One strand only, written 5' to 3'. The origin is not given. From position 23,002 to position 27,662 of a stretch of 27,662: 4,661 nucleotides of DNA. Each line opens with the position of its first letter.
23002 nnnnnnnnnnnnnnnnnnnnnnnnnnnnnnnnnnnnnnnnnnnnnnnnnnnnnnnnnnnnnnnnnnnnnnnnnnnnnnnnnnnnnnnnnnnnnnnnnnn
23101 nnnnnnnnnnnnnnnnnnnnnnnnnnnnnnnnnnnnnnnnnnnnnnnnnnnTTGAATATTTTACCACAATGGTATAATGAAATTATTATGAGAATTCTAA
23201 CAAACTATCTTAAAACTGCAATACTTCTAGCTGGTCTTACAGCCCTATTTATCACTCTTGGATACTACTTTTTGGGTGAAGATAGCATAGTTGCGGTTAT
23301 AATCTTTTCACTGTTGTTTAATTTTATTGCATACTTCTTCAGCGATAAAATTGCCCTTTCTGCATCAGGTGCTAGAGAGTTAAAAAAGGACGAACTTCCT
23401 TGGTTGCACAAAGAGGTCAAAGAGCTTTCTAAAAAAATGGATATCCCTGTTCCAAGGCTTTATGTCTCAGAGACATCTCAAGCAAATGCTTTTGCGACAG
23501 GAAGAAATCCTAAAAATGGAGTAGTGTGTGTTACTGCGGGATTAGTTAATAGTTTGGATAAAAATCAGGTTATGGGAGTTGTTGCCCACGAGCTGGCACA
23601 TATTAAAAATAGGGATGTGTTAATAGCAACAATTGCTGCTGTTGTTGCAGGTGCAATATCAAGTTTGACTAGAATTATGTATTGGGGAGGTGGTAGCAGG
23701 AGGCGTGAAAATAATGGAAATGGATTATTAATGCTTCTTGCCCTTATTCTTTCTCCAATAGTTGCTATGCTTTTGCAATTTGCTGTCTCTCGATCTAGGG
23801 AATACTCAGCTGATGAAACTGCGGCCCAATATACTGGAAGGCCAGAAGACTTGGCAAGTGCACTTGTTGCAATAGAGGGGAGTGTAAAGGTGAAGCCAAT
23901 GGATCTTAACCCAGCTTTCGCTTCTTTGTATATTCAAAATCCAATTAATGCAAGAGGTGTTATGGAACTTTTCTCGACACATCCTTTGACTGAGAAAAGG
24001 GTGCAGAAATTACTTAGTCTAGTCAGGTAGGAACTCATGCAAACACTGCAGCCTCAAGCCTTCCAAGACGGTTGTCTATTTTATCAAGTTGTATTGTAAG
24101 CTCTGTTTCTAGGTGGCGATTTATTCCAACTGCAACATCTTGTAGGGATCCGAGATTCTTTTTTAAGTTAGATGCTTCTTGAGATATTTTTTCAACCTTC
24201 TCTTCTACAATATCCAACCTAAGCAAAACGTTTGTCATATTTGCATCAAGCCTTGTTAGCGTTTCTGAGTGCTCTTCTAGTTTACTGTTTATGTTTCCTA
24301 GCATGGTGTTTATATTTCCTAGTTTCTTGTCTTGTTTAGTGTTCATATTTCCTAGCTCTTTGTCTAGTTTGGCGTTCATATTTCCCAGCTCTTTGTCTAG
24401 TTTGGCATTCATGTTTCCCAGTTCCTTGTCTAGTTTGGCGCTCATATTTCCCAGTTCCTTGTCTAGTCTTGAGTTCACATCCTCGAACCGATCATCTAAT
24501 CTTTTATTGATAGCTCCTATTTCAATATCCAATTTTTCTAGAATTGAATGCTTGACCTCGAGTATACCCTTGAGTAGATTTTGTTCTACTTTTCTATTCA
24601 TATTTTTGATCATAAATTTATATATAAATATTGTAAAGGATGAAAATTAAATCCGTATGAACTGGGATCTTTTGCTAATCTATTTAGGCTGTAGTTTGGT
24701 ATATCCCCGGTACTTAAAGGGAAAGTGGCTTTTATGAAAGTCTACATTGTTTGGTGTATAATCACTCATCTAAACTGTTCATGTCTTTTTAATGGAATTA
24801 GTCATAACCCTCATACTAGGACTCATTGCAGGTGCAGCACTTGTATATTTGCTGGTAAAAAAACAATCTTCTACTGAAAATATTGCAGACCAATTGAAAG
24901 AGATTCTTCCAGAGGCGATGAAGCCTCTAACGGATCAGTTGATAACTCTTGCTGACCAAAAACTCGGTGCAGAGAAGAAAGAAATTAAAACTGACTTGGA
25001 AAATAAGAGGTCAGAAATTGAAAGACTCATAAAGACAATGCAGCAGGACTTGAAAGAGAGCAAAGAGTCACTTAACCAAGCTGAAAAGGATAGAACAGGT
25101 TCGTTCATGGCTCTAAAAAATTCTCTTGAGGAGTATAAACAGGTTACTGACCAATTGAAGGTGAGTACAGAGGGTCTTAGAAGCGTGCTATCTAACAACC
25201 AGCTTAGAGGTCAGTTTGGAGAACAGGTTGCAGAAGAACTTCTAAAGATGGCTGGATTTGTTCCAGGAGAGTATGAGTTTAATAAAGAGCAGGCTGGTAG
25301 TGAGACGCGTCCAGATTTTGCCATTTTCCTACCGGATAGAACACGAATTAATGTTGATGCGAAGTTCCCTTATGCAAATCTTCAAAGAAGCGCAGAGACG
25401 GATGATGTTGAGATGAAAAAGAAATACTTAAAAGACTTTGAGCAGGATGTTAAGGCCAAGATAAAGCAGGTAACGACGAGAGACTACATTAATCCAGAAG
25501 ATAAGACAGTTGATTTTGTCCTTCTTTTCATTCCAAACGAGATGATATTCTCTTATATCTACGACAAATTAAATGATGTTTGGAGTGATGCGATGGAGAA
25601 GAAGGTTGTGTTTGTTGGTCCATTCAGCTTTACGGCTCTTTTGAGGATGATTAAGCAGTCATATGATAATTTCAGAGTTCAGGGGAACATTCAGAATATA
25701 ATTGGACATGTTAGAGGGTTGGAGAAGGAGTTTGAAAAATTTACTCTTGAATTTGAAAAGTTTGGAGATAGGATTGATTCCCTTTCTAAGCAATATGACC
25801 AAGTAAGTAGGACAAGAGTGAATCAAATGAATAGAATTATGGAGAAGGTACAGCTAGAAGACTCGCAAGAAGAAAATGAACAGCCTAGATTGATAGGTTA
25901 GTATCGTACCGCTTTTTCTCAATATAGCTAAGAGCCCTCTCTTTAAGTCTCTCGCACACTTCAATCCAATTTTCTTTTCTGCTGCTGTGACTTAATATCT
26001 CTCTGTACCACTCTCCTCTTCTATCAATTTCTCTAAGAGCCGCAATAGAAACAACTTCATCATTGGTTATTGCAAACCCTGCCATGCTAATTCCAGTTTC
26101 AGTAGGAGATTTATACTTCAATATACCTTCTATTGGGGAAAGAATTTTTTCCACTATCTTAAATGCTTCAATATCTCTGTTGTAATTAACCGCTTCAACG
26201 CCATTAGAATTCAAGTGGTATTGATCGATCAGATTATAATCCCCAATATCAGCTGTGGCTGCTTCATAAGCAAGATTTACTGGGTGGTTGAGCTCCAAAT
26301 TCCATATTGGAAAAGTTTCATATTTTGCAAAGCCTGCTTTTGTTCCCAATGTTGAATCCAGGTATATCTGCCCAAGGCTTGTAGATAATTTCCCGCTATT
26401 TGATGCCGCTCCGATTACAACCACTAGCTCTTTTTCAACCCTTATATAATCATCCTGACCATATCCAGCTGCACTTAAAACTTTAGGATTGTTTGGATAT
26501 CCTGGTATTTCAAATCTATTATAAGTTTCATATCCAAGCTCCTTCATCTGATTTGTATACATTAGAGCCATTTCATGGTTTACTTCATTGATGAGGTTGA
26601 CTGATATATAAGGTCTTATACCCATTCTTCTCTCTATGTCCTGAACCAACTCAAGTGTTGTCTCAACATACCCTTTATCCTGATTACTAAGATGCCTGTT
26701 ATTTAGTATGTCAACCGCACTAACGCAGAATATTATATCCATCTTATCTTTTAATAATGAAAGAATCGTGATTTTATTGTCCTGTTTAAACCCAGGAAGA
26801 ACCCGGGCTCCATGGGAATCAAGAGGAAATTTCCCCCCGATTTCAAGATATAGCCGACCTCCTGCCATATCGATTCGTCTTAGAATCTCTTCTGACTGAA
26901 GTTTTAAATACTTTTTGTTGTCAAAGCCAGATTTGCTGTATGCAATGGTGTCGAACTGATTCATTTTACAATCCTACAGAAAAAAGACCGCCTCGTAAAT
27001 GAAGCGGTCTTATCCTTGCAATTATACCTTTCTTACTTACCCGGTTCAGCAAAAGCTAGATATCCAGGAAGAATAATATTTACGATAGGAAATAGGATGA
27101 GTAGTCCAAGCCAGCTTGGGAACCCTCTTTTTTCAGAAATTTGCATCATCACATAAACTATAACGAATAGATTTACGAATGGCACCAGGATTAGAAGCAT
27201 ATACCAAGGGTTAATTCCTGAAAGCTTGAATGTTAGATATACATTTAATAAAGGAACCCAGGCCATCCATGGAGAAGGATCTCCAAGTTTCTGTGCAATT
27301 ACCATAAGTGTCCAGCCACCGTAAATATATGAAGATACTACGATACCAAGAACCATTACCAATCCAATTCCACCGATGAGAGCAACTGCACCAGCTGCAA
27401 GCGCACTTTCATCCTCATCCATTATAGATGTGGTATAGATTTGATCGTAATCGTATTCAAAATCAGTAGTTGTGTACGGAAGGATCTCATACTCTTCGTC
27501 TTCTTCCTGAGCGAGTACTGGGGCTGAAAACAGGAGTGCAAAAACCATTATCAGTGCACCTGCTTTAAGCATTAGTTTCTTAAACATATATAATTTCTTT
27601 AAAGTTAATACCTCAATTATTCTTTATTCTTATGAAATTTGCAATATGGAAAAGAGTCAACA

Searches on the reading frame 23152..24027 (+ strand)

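Call 45: search_protein_families(library=pfam, proteins=[window:23152-24027:+], max_evalue=0.001)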
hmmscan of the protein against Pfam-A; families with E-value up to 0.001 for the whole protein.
window:23152-24027:+ (292 aa): 2 families
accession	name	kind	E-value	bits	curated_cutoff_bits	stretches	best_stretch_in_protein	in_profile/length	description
PF01435.24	Peptidase_M48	-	1.6e-37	129.6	20.3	1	83-289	5-184/186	Peptidase family M48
PF05569.17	Peptidase_M56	-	0.00097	18.8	31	0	51-165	111-218/296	BlaR1 peptidase M56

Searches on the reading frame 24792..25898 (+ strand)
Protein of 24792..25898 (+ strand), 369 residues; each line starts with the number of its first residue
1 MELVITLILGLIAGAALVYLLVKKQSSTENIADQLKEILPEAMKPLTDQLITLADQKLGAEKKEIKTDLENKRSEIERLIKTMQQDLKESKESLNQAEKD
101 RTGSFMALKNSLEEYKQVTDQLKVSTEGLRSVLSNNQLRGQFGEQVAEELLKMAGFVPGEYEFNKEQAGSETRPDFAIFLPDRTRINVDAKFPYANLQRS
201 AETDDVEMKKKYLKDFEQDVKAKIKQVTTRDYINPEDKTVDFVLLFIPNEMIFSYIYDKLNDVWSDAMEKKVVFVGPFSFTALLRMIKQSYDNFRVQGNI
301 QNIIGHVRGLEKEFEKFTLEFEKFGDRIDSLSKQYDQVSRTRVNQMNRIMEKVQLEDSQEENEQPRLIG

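Call 45: search_protein_families(library=pfam, proteins=[window:24792-25898:+], max_evalue=0.001)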
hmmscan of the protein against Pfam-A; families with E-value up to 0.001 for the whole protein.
window:24792-25898:+ (369 aa): 1 family
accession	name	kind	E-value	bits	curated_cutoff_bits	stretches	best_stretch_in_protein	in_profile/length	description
PF02646.22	RmuC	-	9.2e-63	212.5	26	1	75-356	2-284/291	RmuC family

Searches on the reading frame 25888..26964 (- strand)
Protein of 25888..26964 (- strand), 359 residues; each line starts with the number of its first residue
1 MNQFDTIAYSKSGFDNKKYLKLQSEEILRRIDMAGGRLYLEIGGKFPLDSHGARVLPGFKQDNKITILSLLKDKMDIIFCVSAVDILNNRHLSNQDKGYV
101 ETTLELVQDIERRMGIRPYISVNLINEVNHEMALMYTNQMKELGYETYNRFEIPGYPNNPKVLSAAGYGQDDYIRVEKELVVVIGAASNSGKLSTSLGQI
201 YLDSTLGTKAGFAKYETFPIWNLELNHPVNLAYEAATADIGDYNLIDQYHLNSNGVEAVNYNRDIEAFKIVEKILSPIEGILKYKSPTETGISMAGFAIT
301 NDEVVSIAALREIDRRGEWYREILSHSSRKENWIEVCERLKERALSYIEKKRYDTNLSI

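Call 45: search_protein_families(library=pfam, proteins=[window:25888-26964:-], max_evalue=0.001)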
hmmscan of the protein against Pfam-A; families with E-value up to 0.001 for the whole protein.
window:25888-26964:- (359 aa): 1 family
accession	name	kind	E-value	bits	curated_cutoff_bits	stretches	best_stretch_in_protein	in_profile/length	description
PF08903.17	DUF1846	-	1.9e-103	346.2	27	1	13-328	2-314/333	Domain of unknown function DUF1846, N-terminal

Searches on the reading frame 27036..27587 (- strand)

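Call 45: search_protein_families(library=pfam, proteins=[window:27036-27587:-], max_evalue=0.001)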
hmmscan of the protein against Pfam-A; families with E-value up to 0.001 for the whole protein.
window:27036-27587:- (184 aa): 1 family
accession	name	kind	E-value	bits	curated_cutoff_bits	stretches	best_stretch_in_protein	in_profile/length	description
PF18936.5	DUF5684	-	3.3e-09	37.6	27.4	1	107-152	1-46/81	Family of unknown function (DUF5684)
